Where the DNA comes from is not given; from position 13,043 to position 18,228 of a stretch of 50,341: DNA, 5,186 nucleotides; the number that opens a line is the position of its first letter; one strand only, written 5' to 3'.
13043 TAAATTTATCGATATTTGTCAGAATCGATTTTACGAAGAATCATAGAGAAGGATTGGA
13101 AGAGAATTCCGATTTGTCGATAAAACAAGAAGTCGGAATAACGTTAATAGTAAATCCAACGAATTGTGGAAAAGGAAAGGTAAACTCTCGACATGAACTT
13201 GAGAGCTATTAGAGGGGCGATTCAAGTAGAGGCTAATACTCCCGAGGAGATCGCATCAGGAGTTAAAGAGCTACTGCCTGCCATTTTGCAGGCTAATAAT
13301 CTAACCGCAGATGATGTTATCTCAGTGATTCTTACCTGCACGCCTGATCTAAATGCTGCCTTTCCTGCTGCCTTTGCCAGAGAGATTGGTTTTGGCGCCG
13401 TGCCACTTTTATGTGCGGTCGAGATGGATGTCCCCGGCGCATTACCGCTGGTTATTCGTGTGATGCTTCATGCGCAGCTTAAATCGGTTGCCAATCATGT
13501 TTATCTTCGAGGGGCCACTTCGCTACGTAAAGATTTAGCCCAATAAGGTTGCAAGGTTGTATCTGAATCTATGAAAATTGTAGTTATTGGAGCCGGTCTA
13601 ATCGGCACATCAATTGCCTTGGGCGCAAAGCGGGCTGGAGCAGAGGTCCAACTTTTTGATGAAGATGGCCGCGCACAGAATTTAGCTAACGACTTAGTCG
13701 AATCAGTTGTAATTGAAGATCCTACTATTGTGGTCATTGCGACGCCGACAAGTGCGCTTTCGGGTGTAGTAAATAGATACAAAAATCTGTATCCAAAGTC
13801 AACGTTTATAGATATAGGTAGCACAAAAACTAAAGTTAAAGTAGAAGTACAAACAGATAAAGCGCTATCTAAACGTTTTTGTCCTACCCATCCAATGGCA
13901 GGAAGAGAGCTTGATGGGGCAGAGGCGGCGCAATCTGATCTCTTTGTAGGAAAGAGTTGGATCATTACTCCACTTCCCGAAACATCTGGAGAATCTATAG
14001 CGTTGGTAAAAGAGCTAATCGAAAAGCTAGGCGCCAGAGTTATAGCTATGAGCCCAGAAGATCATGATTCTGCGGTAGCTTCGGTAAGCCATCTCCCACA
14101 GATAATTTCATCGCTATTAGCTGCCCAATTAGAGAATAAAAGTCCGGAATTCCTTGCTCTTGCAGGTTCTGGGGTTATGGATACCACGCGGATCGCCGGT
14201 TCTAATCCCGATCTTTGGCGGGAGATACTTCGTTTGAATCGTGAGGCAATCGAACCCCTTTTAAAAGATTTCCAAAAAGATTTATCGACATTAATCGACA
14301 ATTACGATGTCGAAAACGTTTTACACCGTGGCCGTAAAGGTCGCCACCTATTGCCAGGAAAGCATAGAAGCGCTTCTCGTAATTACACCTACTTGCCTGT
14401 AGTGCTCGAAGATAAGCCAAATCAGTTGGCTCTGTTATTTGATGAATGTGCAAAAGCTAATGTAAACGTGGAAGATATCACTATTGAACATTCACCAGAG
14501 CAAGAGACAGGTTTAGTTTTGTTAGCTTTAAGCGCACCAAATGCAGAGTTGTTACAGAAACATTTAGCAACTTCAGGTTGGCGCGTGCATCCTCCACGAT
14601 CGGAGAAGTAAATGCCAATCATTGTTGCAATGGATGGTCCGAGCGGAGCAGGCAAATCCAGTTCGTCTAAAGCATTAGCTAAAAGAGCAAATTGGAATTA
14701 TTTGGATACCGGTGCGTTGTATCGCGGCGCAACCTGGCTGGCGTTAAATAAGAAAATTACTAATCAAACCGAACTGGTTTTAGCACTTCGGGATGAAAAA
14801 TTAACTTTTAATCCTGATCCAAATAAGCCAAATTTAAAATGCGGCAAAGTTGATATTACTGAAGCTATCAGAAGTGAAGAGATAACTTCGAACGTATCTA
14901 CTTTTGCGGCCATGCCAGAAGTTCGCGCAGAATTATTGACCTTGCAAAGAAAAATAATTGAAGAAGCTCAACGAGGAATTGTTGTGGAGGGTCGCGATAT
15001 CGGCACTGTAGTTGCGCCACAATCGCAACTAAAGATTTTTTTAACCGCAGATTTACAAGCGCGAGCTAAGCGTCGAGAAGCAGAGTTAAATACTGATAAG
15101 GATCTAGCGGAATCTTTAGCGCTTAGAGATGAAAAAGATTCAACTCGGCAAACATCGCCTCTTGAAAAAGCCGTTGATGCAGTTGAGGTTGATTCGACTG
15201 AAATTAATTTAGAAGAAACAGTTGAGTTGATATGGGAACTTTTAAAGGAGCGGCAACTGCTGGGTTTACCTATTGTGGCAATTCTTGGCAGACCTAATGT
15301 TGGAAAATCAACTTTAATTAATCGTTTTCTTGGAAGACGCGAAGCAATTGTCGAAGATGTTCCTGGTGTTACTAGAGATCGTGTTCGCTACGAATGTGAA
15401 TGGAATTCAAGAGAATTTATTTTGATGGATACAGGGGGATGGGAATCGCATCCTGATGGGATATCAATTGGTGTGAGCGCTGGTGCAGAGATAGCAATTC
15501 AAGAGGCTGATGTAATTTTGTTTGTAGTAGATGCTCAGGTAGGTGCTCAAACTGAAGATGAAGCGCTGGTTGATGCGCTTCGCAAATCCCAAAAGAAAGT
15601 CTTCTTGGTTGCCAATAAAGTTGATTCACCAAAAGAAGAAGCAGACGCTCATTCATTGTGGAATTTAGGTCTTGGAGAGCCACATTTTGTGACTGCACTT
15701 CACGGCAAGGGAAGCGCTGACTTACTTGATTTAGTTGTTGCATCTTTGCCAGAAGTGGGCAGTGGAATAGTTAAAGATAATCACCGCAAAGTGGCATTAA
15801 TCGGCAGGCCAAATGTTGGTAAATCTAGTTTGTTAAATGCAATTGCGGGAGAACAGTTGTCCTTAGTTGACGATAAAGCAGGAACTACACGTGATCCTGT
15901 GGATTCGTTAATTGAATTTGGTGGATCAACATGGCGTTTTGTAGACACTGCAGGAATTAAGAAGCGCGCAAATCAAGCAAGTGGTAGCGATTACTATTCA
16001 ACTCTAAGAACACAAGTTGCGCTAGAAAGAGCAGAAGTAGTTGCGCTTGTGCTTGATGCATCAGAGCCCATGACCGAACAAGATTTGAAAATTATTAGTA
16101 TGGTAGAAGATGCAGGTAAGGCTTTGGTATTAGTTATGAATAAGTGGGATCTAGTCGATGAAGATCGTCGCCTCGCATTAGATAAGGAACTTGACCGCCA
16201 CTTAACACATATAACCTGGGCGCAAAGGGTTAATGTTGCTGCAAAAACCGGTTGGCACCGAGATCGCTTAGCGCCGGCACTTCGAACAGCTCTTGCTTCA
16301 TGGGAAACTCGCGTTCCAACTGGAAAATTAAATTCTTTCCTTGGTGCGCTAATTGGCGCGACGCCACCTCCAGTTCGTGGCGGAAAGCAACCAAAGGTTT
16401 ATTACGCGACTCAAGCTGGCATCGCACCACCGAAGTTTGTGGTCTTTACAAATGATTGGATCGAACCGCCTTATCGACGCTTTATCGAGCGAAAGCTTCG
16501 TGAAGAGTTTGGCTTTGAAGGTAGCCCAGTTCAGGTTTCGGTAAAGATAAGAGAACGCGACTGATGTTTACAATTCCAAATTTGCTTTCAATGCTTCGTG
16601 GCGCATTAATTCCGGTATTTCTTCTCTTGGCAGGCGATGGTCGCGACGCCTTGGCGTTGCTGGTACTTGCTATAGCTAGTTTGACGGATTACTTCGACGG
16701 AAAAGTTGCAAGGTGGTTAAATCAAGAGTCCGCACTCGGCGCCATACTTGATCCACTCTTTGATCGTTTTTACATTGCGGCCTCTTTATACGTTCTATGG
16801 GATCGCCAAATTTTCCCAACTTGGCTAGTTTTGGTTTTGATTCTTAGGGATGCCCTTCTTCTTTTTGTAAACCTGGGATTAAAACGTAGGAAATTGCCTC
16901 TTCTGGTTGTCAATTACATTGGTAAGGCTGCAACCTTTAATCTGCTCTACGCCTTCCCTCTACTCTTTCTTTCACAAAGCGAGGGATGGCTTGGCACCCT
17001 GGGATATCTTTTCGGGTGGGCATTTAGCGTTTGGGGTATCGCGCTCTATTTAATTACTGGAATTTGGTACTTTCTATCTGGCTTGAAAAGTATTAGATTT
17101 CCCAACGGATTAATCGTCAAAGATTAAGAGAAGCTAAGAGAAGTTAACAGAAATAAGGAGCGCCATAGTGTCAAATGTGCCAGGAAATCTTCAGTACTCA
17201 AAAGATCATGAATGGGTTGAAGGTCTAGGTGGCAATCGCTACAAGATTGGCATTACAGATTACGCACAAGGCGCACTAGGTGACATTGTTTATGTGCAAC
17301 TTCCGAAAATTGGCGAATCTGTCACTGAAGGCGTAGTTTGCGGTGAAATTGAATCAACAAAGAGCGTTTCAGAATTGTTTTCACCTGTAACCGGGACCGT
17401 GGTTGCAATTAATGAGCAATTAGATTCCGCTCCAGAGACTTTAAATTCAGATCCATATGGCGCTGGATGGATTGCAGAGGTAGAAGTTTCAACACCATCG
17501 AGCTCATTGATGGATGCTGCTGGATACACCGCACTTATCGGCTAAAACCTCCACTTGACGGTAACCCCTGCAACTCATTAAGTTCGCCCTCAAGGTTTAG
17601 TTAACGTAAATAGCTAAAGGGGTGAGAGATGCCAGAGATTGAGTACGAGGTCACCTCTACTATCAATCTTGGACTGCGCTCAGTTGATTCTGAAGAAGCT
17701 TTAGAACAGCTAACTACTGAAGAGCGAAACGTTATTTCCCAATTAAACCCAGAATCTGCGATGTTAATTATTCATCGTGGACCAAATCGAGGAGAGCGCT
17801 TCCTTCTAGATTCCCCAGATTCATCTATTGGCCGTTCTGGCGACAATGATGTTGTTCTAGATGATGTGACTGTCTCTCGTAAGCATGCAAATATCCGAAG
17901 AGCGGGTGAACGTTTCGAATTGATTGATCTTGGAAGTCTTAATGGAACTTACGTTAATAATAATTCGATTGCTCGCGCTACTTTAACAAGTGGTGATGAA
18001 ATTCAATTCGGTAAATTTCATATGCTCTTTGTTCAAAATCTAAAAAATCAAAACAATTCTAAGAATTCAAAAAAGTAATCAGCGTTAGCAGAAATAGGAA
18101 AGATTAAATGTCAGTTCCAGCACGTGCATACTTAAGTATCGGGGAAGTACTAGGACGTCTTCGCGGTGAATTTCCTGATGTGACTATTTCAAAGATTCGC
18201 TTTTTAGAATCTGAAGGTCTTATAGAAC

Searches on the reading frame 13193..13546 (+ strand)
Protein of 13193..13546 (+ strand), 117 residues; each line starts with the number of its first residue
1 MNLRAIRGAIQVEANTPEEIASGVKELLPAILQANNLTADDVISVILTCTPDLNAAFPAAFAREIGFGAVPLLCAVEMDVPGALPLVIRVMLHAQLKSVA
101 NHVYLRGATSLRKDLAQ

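Call 21: search_protein_families(library=ncbifam, max_evalue=1e-8, proteins=[window:13193-13546:+])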
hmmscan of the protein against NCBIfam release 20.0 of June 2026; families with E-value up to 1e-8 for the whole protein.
window:13193-13546:+ (117 aa): 1 family
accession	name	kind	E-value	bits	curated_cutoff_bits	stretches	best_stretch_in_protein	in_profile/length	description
TIGR01796.1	CM_mono_aroH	equivalog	1.3e-39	135.2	82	1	3-115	1-117/117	chorismate mutase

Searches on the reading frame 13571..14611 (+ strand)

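Call 21: search_protein_families(library=ncbifam, max_evalue=1e-8, proteins=[window:13571-14611:+])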
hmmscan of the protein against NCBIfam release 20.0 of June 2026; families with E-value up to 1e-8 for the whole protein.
window:13571-14611:+ (346 aa): 16 families
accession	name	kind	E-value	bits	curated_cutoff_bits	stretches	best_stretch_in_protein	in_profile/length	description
NF005111.0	PRK06545.2-3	equivalog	6.3e-90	301.8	344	1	3-339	16-369/371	prephenate dehydrogenase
NF005112.0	PRK06545.2-4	subfamily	1.2e-77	261.4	294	1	2-340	4-355/356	prephenate dehydrogenase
NF005109.0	PRK06545.2-1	equivalog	2.4e-74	250.6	397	1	4-339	5-359/361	prephenate dehydrogenase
NF005110.0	PRK06545.2-2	equivalog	2.4e-55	188.4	385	1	3-339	73-421/423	prephenate dehydrogenase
NF005650.0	PRK07417.1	equivalog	1e-49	169.4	290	1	1-244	2-255/281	prephenate/arogenate dehydrogenase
NF006307.0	PRK08507.1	equivalog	6.8e-48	163.2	295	1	1-249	1-260/275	prephenate dehydrogenase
NF011381.1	PRK14806.1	equivalog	4.2e-45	154.2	902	1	2-245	5-265/733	bifunctional prephenate dehydrogenase/3-phosphoshikimate 1-carboxyvinyltransferase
NF005107.0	PRK06545.1-5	equivalog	8.5e-45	153.3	414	1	2-321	4-344/367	prephenate dehydrogenase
NF005694.0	PRK07502.1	equivalog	4.7e-44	150.9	409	1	2-241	8-262/310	prephenate/arogenate dehydrogenase family protein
NF005113.0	PRK06545.2-5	equivalog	9e-43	146.7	497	2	149-322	180-360/378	prephenate dehydrogenase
NF005108.0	PRK06545.1-6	equivalog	4e-41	141.1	327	1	3-261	13-284/321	prephenate dehydrogenase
NF005105.0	PRK06545.1-3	equivalog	5.5e-33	114.3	524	1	2-267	4-291/367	prephenate dehydrogenase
NF005104.0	PRK06545.1-1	equivalog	2.4e-31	109.1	713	1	2-316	4-338/366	prephenate dehydrogenase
NF005106.0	PRK06545.1-4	equivalog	9.5e-27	94.2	569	1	2-313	3-335/363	prephenate dehydrogenase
NF006409.0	PRK08655.1-3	equivalog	2.8e-13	50.1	310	1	1-240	1-243/290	prephenate dehydrogenase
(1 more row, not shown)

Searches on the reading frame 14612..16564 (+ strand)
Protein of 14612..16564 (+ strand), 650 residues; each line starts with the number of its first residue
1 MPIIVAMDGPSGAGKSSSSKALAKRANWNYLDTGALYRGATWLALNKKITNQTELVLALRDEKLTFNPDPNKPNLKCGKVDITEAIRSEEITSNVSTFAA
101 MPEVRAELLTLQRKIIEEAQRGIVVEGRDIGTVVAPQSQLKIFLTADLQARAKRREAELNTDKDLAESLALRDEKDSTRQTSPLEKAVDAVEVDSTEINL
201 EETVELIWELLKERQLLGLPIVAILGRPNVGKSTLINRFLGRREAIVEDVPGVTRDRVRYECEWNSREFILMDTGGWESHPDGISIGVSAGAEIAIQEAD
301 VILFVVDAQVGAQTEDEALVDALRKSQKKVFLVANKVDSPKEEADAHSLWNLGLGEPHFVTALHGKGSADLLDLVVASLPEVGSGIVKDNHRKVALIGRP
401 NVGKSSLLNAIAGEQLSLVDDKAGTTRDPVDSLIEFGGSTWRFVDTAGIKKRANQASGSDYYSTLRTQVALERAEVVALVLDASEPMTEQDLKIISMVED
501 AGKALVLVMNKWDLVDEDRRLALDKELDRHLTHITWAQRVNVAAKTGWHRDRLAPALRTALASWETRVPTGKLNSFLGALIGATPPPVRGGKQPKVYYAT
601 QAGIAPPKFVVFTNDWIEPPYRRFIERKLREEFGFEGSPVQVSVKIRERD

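Call 21: search_protein_families(library=ncbifam, max_evalue=1e-8, proteins=[window:14612-16564:+])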
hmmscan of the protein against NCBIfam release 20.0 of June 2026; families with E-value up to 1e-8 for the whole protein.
window:14612-16564:+ (650 aa): 24 families
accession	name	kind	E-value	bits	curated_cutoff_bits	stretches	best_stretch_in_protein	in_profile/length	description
NF007071.0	PRK09518.1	equivalog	7.1e-255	847.9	953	2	220-649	272-702/706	bifunctional cytidylate kinase/GTPase Der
NF002828.0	PRK03003.1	equivalog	1.1e-210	700.3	631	1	192-649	16-471/477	ribosome biogenesis GTPase Der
TIGR03594.1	GTPase_EngA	equivalog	4.7e-151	503.7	306.7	1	220-645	1-432/432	ribosome biogenesis GTPase Der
NF010004.0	PRK13477.1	equivalog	6.7e-59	199.7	524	1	4-214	287-506/514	bifunctional pantoate--beta-alanine ligase/(d)CMP kinase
TIGR00017.1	cmk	equivalog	2e-57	194.4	135.55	1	3-209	3-215/217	(d)CMP kinase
NF000908.1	PRK00089.1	equivalog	5.7e-56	189.9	237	2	221-381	5-169/291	GTPase Era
TIGR00450.1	mnmE_trmE_thdF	equivalog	1.5e-55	189.1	252.6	2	389-518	207-332/446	tRNA uridine-5-carboxymethylaminomethyl(34) synthesis GTPase MnmE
TIGR00231.1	small_GTP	domain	2.9e-49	167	42.5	2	390-528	2-133/164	GTP-binding protein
NF003661.0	PRK05291.1-3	equivalog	3.1e-45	155.3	380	2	393-559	218-368/448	tRNA uridine-5-carboxymethylaminomethyl(34) synthesis GTPase MnmE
TIGR03918.1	GTP_HydF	equivalog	5.5e-43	147.3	325.55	2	390-543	6-149/392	[FeFe] hydrogenase H-cluster maturation GTPase HydF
NF008816.0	PRK11860.1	equivalog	3e-42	144.6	943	1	4-215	445-658/662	bifunctional 3-phosphoshikimate 1-carboxyvinyltransferase/cytidylate kinase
TIGR00436.1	era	equivalog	5.6e-42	144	116.25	2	222-342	3-122/270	GTPase Era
TIGR03596.1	GTPase_YlqF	equivalog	1.4e-32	113.1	208.2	2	296-449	19-173/276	ribosome biogenesis GTPase YlqF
TIGR03598.1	GTPase_YsxC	equivalog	4.8e-29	101.4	124.45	2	386-550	13-178/186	ribosome biogenesis GTP-binding protein YihA/YsxC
TIGR03156.1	GTP_HflX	equivalog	5.4e-23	81.5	216.75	2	390-559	188-349/351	GTPase HflX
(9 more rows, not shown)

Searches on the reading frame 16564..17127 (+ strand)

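Call 21: search_protein_families(library=ncbifam, max_evalue=1e-8, proteins=[window:16564-17127:+])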
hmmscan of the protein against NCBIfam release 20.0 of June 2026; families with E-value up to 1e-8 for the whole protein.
window:16564-17127:+ (187 aa): 4 families
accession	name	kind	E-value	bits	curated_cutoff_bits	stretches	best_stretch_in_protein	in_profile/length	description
NF053678.1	ClpnSynClsA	equivalog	4.6e-55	186.6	240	1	2-172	3-174/180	cardiolipin synthase ClsA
TIGR00560.1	pgsA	equivalog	2.5e-20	73.8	109.1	1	3-164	2-174/183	CDP-diacylglycerol--glycerol-3-phosphate 3-phosphatidyltransferase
NF008090.0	PRK10832.1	equivalog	8.3e-11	42.3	304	1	2-130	3-137/182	CDP-diacylglycerol--glycerol-3-phosphate 3-phosphatidyltransferase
NF040950.1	archin_ph_syn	equivalog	9.7e-11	41.9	180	1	7-97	28-120/191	archaetidylinositol phosphate synthase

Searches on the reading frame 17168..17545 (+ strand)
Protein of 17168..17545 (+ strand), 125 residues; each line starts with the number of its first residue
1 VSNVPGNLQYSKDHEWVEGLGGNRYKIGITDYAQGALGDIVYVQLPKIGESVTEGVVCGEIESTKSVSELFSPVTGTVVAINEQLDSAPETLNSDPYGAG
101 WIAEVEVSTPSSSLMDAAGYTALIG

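Call 21: search_protein_families(library=ncbifam, max_evalue=1e-8, proteins=[window:17168-17545:+])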
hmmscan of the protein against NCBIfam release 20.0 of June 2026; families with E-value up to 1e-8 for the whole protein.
window:17168-17545:+ (125 aa): 3 families
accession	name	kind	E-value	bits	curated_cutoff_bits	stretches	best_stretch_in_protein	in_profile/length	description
NF002270.0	PRK01202.1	subfamily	8.7e-45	151.7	117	1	1-124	1-126/129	glycine cleavage system protein GcvH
TIGR00527.1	gcvH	equivalog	1.3e-39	135.2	115.85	1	3-123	1-124/129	glycine cleavage system protein GcvH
TIGR03077.1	not_gcvH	equivalog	1.8e-18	66.6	144.05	1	10-108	2-100/110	glycine cleavage protein H-like protein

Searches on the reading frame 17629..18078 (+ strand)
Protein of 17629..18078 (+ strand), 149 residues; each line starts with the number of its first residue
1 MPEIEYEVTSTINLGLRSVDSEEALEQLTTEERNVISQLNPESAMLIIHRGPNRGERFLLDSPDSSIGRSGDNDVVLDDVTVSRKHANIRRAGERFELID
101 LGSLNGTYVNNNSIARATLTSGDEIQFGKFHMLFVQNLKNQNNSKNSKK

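Call 21: search_protein_families(library=ncbifam, max_evalue=1e-8, proteins=[window:17629-18078:+])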
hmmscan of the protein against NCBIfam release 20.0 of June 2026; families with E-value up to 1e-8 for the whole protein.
window:17629-18078:+ (149 aa): 5 families
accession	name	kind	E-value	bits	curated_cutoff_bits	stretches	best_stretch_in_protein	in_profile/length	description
NF041660.2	oxygluDhInhib_OdhI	equivalog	8.2e-40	135.7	200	1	9-136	3-129/130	oxoglutarate dehydrogenase inhibitor Odhl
NF049868.1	FhaB_Rv0019c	equivalog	2.8e-18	66.5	125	1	27-130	50-154/158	FHA domain-containing protein FhaB/FipA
NF052573.1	HisKinEspAMyxo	equivalog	9e-15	53.7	1400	1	42-132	22-116/755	serine histidine kinase EspA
NF033760.1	gliding_GltG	equivalog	1.9e-12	46.5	650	1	67-132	28-94/650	adventurous gliding motility protein GltG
TIGR03354.1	VI_FHA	hypoth_equivalog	2.8e-11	43.9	120.25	1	56-132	17-99/420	type VI secretion system-associated FHA domain protein TagH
